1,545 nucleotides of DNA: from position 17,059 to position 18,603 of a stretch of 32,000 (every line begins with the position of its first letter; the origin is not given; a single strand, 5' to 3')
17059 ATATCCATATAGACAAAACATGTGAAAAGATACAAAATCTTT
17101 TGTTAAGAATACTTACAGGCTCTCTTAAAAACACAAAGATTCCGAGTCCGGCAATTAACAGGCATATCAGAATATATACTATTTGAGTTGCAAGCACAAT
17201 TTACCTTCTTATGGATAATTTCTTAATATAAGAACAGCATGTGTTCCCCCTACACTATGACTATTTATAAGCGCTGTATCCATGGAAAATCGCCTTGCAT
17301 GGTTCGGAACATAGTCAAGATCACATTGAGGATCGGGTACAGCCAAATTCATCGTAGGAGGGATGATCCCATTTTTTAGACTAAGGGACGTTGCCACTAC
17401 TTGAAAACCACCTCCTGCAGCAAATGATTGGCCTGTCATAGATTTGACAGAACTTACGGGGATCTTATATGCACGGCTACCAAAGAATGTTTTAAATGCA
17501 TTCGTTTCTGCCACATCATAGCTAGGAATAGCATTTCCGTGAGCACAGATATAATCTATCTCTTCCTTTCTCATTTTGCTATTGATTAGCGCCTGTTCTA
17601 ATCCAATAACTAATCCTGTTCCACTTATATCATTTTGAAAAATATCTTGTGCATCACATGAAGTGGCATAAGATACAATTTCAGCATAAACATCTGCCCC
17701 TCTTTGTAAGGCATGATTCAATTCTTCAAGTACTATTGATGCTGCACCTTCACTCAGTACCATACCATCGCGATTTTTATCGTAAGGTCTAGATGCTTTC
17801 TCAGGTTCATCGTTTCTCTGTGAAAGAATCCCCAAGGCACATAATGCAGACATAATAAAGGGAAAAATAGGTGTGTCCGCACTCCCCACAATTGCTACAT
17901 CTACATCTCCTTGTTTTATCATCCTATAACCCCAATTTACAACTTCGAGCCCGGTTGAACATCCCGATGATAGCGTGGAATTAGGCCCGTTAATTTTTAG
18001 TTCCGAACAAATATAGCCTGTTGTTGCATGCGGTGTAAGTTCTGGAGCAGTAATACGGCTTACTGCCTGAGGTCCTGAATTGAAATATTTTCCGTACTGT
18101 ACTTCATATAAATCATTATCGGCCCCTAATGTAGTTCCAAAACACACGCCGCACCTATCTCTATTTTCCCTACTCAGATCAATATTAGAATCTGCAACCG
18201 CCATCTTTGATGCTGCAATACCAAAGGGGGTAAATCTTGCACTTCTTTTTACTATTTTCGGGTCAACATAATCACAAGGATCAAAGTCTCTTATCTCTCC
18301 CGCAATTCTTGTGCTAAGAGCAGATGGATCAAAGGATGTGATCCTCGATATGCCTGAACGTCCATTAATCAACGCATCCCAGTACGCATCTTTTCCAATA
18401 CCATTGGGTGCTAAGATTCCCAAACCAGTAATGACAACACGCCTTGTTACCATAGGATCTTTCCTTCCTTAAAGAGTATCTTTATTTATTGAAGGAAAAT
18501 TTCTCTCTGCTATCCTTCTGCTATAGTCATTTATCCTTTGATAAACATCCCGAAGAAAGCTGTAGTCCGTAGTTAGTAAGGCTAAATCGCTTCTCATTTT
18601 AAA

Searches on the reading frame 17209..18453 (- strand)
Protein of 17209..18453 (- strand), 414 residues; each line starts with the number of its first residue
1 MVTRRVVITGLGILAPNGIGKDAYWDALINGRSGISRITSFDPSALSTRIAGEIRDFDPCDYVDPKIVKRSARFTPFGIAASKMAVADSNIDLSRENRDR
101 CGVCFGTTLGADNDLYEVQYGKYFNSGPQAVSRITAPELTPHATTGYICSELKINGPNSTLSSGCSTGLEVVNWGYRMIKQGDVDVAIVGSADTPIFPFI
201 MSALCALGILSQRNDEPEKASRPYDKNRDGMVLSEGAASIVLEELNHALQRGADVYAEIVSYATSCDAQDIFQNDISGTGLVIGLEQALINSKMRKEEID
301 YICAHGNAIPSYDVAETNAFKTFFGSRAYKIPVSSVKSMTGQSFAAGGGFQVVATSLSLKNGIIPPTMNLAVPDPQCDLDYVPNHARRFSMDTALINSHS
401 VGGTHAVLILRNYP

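Call 3: search_protein_families(library=pfam, proteins=[window:17209-18453:-], max_evalue=0.01)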
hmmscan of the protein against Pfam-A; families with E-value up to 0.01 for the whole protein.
window:17209-18453:- (414 aa): 2 families
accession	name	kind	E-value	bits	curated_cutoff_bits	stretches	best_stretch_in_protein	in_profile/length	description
PF00109.32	ketoacyl-synt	-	2.7e-43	148.8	20.8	1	4-248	2-252/252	Beta-ketoacyl synthase, N-terminal domain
PF02801.28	Ketoacyl-synt_C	-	2.7e-25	89.1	20.8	1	256-370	1-118/119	Beta-ketoacyl synthase, C-terminal domain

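Call 4: search_protein_families(library=ncbifam, proteins=[window:17209-18453:-], max_evalue=0.01)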
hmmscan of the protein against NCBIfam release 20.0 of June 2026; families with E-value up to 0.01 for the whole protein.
window:17209-18453:- (414 aa): 26 families (the best 25 are shown)
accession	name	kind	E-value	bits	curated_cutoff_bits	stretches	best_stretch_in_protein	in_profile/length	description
TIGR03150.1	fabF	equivalog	4.2e-125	417.6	493.75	1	4-411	1-407/407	beta-ketoacyl-ACP synthase II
NF005589.0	PRK07314.1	subfamily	7.8e-120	400.4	387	1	2-413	2-412/413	beta-ketoacyl-ACP synthase II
NF004970.0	PRK06333.1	subfamily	3.8e-98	329.1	525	1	2-413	2-422/424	beta-ketoacyl-ACP synthase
NF006434.0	PRK08722.1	equivalog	9.2e-97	324.5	759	1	1-411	1-412/414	beta-ketoacyl-ACP synthase II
NF006274.0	PRK08439.1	equivalog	4.8e-96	322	621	1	4-411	2-404/406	beta-ketoacyl-ACP synthase II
NF005076.0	PRK06501.1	equivalog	5.6e-72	242.9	629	2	154-413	164-423/425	beta-ketoacyl-ACP synthase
NF006587.0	PRK09116.1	equivalog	4e-70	236.6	470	1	3-412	1-406/408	beta-ketoacyl-ACP synthase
NF005935.0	PRK07967.1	equivalog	9e-69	232.3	630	1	4-413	2-404/406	beta-ketoacyl-ACP synthase I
NF005916.1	PRK07910.1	equivalog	5.5e-60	203.4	560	1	5-410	13-415/418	KasA/KasB family beta-ketoacyl-ACP synthase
NF005490.0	PRK07103.1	equivalog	2e-59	201.7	445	1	3-412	3-412/414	polyketide beta-ketoacyl:acyl carrier protein synthase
NF004618.0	PRK05952.1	equivalog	2.5e-53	181.4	455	1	5-412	3-382/384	beta-ketoacyl-ACP synthase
NF058662.1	cispenta_AmcF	equivalog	3.8e-46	157.8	325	1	6-411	2-368/369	cispentacin biosynthesis acyltransferase subunit AmcF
NF006618.0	PRK09185.1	subfamily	6.3e-43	147.3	407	1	4-411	3-391/394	beta-ketoacyl-ACP synthase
NF045894.1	PKS_plus_SDR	equivalog_domain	3e-22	78.2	1740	1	119-380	127-386/1515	type I polyketide synthase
NF041183.1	Pks2_ls1_myc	equivalog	4.2e-20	70.3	2400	1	145-374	153-377/2086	sulfolipid-1 biosynthesis phthioceranic/hydroxyphthioceranic acid synthase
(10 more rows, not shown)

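Call 53: find_homologous_proteins(query=window:17209-18453:-, max_evalue=1e-60)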
Query window:17209-18453:- (414 aa): 6220 proteins with E <= 1e-60 among 8000 candidates; the best 120 are listed.
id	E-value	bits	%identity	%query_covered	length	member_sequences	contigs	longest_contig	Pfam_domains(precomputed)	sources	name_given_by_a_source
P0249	3.2e-268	907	96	100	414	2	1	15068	PF00109.33,PF02801.29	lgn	-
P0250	8.7e-244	827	86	100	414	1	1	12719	PF00109.33,PF02801.29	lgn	-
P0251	5.4e-236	801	83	100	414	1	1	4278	PF00109.33,PF02801.29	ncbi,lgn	-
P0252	3.2e-234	795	83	100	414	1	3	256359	PF00109.33,PF02801.29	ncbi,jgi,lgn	jgi:3-oxoacyl-[acyl-carrier-protein] synthase II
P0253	2.6e-222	756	78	100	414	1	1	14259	PF00109.33,PF02801.29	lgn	-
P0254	3.0e-220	749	77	100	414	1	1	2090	PF00109.33,PF02801.29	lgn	-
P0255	3.4e-220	749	76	100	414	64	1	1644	PF00109.33,PF02801.29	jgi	-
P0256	1.6e-219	747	77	100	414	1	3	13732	PF00109.33,PF02801.29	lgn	-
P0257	2.3e-219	746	77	100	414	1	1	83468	PF00109.33,PF02801.29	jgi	jgi:3-oxoacyl-[acyl-carrier-protein] synthase II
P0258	3.4e-219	746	77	100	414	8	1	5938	PF00109.33,PF02801.29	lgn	-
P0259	3.4e-219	746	78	100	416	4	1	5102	PF00109.33,PF02801.29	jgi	jgi:3-oxoacyl-[acyl-carrier-protein] synthase II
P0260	3.8e-219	746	78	100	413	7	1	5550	PF00109.33,PF02801.29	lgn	-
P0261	4.9e-219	745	78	100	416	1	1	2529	PF00109.33,PF02801.29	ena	-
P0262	9.1e-219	744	77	100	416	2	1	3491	PF00109.33,PF02801.29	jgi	-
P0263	9.2e-219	744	77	100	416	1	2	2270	PF00109.33,PF02801.29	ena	-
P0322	1.5e-148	513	54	99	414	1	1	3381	PF00109.33,PF02801.29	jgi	jgi:3-oxoacyl-[acyl-carrier-protein] synthase II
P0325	1.7e-144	500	53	99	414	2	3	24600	PF00109.33,PF02801.29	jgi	-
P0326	1.9e-142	493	53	100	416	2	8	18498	PF00109.33,PF02801.29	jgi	jgi:3-oxoacyl-[acyl-carrier-protein] synthase II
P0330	1.8e-138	480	52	99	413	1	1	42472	PF00109.33,PF02801.29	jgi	-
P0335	9.2e-136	471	51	99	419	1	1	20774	PF00109.33,PF02801.29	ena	-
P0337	2.9e-132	459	49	99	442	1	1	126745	PF00109.33,PF02801.29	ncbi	-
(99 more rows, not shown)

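Call 55: find_encoding_contigs(protein=P0325, flank=8000, max_places=1)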
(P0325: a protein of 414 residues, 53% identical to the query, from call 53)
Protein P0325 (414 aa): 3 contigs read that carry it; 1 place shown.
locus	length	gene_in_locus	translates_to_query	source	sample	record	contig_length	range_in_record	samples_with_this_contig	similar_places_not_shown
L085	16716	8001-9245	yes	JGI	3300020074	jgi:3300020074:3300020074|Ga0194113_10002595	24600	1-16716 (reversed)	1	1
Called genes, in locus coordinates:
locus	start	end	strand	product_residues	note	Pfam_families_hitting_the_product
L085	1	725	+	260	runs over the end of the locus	PF06386:GvpL_GvpF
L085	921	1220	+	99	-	-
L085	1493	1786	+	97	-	-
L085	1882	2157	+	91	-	-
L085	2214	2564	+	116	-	-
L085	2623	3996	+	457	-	PF02310:B12-binding, PF04055:Radical_SAM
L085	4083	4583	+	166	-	-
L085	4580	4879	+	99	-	-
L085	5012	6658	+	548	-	PF02310:B12-binding, PF04055:Radical_SAM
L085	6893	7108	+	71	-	-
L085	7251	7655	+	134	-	PF05168:HEPN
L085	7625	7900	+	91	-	PF01722:BolA (weak)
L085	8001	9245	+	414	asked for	PF00109:ketoacyl-synt, PF02801:Ketoacyl-synt_C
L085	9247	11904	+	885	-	PF16927:HisKA_7TM, PF13492:GAF_3 (faint), PF00989:PAS, PF13426:PAS_9, PF00512:HisKA (weak), PF02518:HATPase_c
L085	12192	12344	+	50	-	-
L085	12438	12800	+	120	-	-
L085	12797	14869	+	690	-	PF01590:GAF, PF13185:GAF_2, PF13492:GAF_3 (weak), PF00512:HisKA (faint), PF00989:PAS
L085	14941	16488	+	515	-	PF00072:Response_reg, PF13185:GAF_2, PF01590:GAF, PF13492:GAF_3, PF07536:HWE_HK (weak), PF07568:HisKA_2, PF13581:HATPase_c_2 (weak), PF02518:HATPase_c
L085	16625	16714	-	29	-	?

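Call 56: find_encoding_contigs(protein=P0337, flank=8000, max_places=1)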
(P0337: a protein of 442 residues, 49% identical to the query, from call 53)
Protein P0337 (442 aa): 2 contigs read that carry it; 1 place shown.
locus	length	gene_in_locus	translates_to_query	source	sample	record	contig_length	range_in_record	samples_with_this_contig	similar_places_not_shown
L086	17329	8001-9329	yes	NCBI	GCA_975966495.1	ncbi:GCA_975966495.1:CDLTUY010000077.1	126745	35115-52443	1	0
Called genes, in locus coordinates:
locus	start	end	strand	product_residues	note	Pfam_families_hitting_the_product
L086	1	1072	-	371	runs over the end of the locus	PF01073:3Beta_HSD, PF01370:Epimerase, PF02719:Polysacc_synt_2, PF05368:NmrA (weak), PF13460:NAD_binding_10, PF16363:GDP_Man_Dehyd, PF01370:Epimerase, PF16363:GDP_Man_Dehyd, +1 more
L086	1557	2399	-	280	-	PF00989:PAS, PF08448:PAS_4, PF13426:PAS_9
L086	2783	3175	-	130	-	PF00072:Response_reg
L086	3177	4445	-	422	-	PF03349:Toluene_X, PF13505:OMP_b-brl (faint)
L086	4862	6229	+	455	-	PF00072:Response_reg, PF00158:Sigma54_activat, PF14532:Sigma54_activ_2, PF07728:AAA_5 (weak), PF25601:AAA_lid_14, PF02954:HTH_8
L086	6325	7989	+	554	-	PF02310:B12-binding, PF04055:Radical_SAM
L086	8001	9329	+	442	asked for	PF00109:ketoacyl-synt, PF02801:Ketoacyl-synt_C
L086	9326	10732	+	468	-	PF02310:B12-binding, PF04055:Radical_SAM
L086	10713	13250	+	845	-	PF16927:HisKA_7TM, PF01590:GAF, PF13185:GAF_2, PF13492:GAF_3, PF00989:PAS, PF08448:PAS_4 (weak), PF00512:HisKA, PF02518:HATPase_c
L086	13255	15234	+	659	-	PF00072:Response_reg (weak), PF13185:GAF_2 (faint), PF00989:PAS, PF08448:PAS_4 (weak), PF13426:PAS_9 (weak), PF00512:HisKA (faint), PF02518:HATPase_c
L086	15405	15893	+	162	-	PF00578:AhpC-TSA, PF08534:Redoxin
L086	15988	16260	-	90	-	PF01590:GAF (weak), PF13185:GAF_2, PF13492:GAF_3 (weak)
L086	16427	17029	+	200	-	PF13338:AbiEi_4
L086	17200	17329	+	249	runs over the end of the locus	PF08843:AbiEii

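Call 58: list_cluster_members(proteins=[P0337, P0325, P0330, P0322, P0335, L086:6325-7986:+, L085:5012-6655:+, P0136, P0138, P0134])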
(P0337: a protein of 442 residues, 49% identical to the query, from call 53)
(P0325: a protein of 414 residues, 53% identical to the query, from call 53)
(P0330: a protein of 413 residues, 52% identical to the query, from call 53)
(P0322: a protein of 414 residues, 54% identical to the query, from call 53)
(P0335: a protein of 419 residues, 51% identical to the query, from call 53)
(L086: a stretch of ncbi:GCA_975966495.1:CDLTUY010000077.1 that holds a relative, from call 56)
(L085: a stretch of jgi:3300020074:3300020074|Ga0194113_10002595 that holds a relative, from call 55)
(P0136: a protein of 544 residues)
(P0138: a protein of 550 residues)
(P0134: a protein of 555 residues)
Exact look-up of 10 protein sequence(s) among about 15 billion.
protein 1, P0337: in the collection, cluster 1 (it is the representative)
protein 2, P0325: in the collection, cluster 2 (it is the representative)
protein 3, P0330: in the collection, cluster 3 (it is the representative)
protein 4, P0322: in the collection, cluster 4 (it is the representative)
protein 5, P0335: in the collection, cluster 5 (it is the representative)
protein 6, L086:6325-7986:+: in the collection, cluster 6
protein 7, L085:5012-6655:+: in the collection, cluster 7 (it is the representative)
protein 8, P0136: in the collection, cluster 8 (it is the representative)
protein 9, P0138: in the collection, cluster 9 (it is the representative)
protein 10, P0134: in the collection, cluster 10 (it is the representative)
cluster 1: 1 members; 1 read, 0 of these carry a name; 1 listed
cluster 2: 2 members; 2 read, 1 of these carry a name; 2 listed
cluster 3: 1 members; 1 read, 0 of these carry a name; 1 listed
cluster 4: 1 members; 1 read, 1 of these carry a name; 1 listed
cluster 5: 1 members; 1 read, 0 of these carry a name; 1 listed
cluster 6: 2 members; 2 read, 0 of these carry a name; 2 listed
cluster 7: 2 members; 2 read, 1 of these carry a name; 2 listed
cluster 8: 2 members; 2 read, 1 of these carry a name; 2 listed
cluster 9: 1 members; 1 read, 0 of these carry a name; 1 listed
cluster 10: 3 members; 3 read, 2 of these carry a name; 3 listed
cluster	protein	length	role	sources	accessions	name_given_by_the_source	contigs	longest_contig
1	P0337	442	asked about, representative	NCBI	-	-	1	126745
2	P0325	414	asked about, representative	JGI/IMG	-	-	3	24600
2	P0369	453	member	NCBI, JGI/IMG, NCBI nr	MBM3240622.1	beta-ketoacyl-[acyl-carrier-protein] synthase family protein [Candidatus Poribacteria ...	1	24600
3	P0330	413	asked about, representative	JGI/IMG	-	-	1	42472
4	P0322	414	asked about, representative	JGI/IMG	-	3-oxoacyl-[acyl-carrier-protein] synthase II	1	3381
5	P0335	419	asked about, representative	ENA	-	-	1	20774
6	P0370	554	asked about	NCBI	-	-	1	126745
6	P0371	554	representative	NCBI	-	-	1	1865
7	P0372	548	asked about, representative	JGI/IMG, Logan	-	-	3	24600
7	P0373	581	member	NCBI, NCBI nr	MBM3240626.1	radical SAM protein [Candidatus Poribacteria bacterium]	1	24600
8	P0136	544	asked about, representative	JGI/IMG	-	radical SAM superfamily enzyme YgiQ (UPF0313 family)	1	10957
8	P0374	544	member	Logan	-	-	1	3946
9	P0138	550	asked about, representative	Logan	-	-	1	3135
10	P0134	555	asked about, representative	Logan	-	-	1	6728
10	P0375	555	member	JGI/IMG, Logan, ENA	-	hypothetical protein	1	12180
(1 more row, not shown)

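Call 59: search_protein_families(library=ncbifam, proteins=[L086:9326-10729:+, L085:2623-3993:+, L086:6325-7986:+], max_evalue=1e-10)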
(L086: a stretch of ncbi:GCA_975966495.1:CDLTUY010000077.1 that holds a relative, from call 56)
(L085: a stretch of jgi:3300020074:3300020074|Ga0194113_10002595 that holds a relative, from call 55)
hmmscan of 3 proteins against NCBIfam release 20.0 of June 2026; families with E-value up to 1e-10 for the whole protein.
L086:9326-10729:+ (468 aa): 15 families
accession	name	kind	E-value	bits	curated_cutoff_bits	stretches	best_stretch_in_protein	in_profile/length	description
TIGR04367.1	HpnR_B12_rSAM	equivalog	9e-75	252.1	650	1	23-406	20-405/490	hopanoid C-3 methylase HpnR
TIGR02026.1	BchE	equivalog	3e-48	164.9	481.35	1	47-428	51-442/497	magnesium-protoporphyrin IX monomethyl ester anaerobic oxidative cyclase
NF050148.1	rSAM_ApyD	equivalog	3.3e-32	111.7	750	1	43-384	54-403/645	RiPP biosynthesis radical SAM protein ApyD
TIGR03471.1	HpnJ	equivalog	3.5e-28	98.7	577.6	1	61-438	70-456/472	hopanoid biosynthesis associated radical SAM protein HpnJ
TIGR04013.1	B12_SAM_MJ_1487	hypoth_equivalog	5.9e-23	81.3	251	1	28-232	13-200/382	TIGR04013 family B12-binding domain/radical SAM domain-containing protein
NF040542.1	rSAM_RCCLKC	equivalog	2e-22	79.9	450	1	39-356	30-354/423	arsinothricin biosynthesis radical SAM protein ArsL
TIGR04479.1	bcpD_PhpK_rSAM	subfamily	1.1e-21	76.8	600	1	50-333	101-389/504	PhpK family radical SAM P-methyltransferase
TIGR04072.2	rSAM_ladder_B12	equivalog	1.4e-21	76.6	360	1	38-336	33-333/443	lipid biosynthesis B12-binding/radical SAM protein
TIGR03975.1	rSAM_ocin_1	subfamily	2e-20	72.8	281.85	1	50-323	119-400/606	RiPP maturation radical SAM C-methyltransferase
NF040546.1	rSAM_CUAEP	equivalog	9.3e-20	70.7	500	1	38-356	28-345/468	CUAEP/CCAEP-tail radical SAM (seleno)protein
TIGR04014.1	B12_SAM_MJ_0865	equivalog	2.1e-19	69.6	360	1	51-372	30-356/434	methyl-coenzyme M reductase glutamine C-methyltransferase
NF033712.0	B12_rSAM_KedN5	subfamily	1.2e-18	66.7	700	1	55-202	58-211/624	KedN5 family methylcobalamin-dependent radical SAM C-methyltransferase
TIGR04385.1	B12_rSAM_cofa1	equivalog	1.7e-18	67.1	450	1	34-237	29-250/438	B12 lower ligand biosynthesis radical SAM protein BzaD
NF038361.1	rSAM_Sden_1168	equivalog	2.6e-18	65.9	575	1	50-372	131-471/560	Sden_1168 family B12-binding radical SAM P-methyltransferase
TIGR04295.1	B12_rSAM_oligo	hypoth_equivalog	4.8e-18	65.1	400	1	49-321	55-329/422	TIGR04295 family B12-binding domain-containing radical SAM protein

L085:2623-3993:+ (457 aa): 17 families
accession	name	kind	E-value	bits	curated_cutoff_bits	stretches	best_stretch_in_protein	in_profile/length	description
TIGR04367.1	HpnR_B12_rSAM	equivalog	1.7e-76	257.7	650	1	1-448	1-445/490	hopanoid C-3 methylase HpnR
TIGR02026.1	BchE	equivalog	4.1e-55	187.6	481.35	1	15-418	12-431/497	magnesium-protoporphyrin IX monomethyl ester anaerobic oxidative cyclase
TIGR03471.1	HpnJ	equivalog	1.3e-35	123.2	577.6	1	67-420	76-439/472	hopanoid biosynthesis associated radical SAM protein HpnJ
TIGR03975.1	rSAM_ocin_1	subfamily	5.5e-26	91.2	281.85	1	52-354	121-431/606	RiPP maturation radical SAM C-methyltransferase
NF038361.1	rSAM_Sden_1168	equivalog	8.2e-26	90.6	575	1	49-377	130-475/560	Sden_1168 family B12-binding radical SAM P-methyltransferase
NF040542.1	rSAM_RCCLKC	equivalog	2e-25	89.8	450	1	37-357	28-354/423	arsinothricin biosynthesis radical SAM protein ArsL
TIGR04013.1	B12_SAM_MJ_1487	hypoth_equivalog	1.3e-24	86.8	251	1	54-383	37-365/382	TIGR04013 family B12-binding domain/radical SAM domain-containing protein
TIGR04479.1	bcpD_PhpK_rSAM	subfamily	1.7e-24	86.1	600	1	50-358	101-411/504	PhpK family radical SAM P-methyltransferase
TIGR04014.1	B12_SAM_MJ_0865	equivalog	1.4e-23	83.4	360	1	89-376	69-359/434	methyl-coenzyme M reductase glutamine C-methyltransferase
NF050148.1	rSAM_ApyD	equivalog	3.1e-22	78.7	750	1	57-380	72-398/645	RiPP biosynthesis radical SAM protein ApyD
NF040546.1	rSAM_CUAEP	equivalog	1.1e-21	77.2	500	1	74-356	63-344/468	CUAEP/CCAEP-tail radical SAM (seleno)protein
TIGR04072.2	rSAM_ladder_B12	equivalog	3.6e-21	75.3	360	1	50-372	49-369/443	lipid biosynthesis B12-binding/radical SAM protein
NF033712.0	B12_rSAM_KedN5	subfamily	4.2e-21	74.8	700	1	56-327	59-343/624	KedN5 family methylcobalamin-dependent radical SAM C-methyltransferase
TIGR04385.1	B12_rSAM_cofa1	equivalog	2.6e-18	66.5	450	1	33-337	31-347/438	B12 lower ligand biosynthesis radical SAM protein BzaD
TIGR04190.1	B12_SAM_Ta0216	equivalog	1.1e-13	50.7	500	1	77-353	98-394/554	TIGR04190 family B12-binding domain/radical SAM domain protein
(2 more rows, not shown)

L086:6325-7986:+ (554 aa): 13 families
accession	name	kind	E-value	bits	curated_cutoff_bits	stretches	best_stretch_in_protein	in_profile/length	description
NF050148.1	rSAM_ApyD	equivalog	1.1e-39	136.4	750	1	115-430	71-387/645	RiPP biosynthesis radical SAM protein ApyD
TIGR03975.1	rSAM_ocin_1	subfamily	3.5e-31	108.4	281.85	1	94-414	104-430/606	RiPP maturation radical SAM C-methyltransferase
TIGR03471.1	HpnJ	equivalog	5.9e-29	101.3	577.6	1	130-441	79-392/472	hopanoid biosynthesis associated radical SAM protein HpnJ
TIGR04479.1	bcpD_PhpK_rSAM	subfamily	7.3e-29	100.5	600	1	135-418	127-413/504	PhpK family radical SAM P-methyltransferase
TIGR04072.2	rSAM_ladder_B12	equivalog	1e-27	96.9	360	1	135-423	86-357/443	lipid biosynthesis B12-binding/radical SAM protein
TIGR04385.1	B12_rSAM_cofa1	equivalog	9e-25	87.8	450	1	109-413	52-363/438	B12 lower ligand biosynthesis radical SAM protein BzaD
TIGR02026.1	BchE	equivalog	2.4e-24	86.1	481.35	1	109-421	54-372/497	magnesium-protoporphyrin IX monomethyl ester anaerobic oxidative cyclase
TIGR04014.1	B12_SAM_MJ_0865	equivalog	5.4e-23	81.5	360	1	150-433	70-355/434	methyl-coenzyme M reductase glutamine C-methyltransferase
TIGR04013.1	B12_SAM_MJ_1487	hypoth_equivalog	3.3e-20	72.3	251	1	116-435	44-356/382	TIGR04013 family B12-binding domain/radical SAM domain-containing protein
NF038361.1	rSAM_Sden_1168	equivalog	1e-18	67.2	575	1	109-430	131-467/560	Sden_1168 family B12-binding radical SAM P-methyltransferase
NF033712.0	B12_rSAM_KedN5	subfamily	5.3e-16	58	700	1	114-289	58-238/624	KedN5 family methylcobalamin-dependent radical SAM C-methyltransferase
TIGR04367.1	HpnR_B12_rSAM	equivalog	1.7e-14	53.2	650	1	111-438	53-376/490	hopanoid C-3 methylase HpnR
TIGR04190.1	B12_SAM_Ta0216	equivalog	9.6e-14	50.9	500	1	134-445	95-435/554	TIGR04190 family B12-binding domain/radical SAM domain protein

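Call 78: find_encoding_contigs(protein=P0326, flank=7000, max_places=1)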
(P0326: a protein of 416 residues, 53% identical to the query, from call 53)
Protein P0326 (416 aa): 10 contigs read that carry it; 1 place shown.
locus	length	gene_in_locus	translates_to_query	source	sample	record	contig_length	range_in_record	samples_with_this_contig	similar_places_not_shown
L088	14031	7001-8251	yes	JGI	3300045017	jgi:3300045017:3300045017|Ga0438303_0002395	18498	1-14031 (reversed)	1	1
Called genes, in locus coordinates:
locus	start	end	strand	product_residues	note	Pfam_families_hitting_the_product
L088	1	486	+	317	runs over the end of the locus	PF06386:GvpL_GvpF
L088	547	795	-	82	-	-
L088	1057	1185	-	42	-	-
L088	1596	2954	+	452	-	PF02310:B12-binding, PF04055:Radical_SAM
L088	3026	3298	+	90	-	-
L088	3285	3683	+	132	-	PF01850:PIN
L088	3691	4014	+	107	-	-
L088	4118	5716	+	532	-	PF02310:B12-binding, PF04055:Radical_SAM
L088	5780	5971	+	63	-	-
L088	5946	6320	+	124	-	-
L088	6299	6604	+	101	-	-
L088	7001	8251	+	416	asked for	PF00109:ketoacyl-synt, PF02801:Ketoacyl-synt_C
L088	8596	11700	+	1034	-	PF16927:HisKA_7TM, PF01590:GAF, PF13185:GAF_2, PF13492:GAF_3 (weak), PF00989:PAS, PF00512:HisKA (weak)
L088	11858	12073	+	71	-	PF25734:RelB_like_antitoxin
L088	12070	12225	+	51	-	-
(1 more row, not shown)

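Call 79: find_encoding_contigs(protein=P0335, flank=7000, max_places=1)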
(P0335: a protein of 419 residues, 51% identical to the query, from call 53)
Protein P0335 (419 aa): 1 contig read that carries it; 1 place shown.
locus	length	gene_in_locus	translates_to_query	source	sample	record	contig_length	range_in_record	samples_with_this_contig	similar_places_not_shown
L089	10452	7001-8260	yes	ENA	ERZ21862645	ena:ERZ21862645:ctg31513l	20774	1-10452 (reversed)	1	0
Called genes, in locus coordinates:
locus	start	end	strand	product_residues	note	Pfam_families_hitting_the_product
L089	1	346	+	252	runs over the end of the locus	PF01909:NTP_transf_2, PF18765:Polbeta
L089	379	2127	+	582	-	PF00664:ABC_membrane, PF00005:ABC_tran, PF02463:SMC_N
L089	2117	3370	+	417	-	PF25973:BSH_CzcB (weak), PF26002:Beta-barrel_AprE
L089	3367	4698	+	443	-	-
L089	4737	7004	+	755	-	PF00989:PAS, PF08448:PAS_4, PF00989:PAS (weak), PF13188:PAS_8 (weak), PF13426:PAS_9, PF00512:HisKA, PF02518:HATPase_c, PF00072:Response_reg, +2 more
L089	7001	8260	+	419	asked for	PF00109:ketoacyl-synt, PF02801:Ketoacyl-synt_C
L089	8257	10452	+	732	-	?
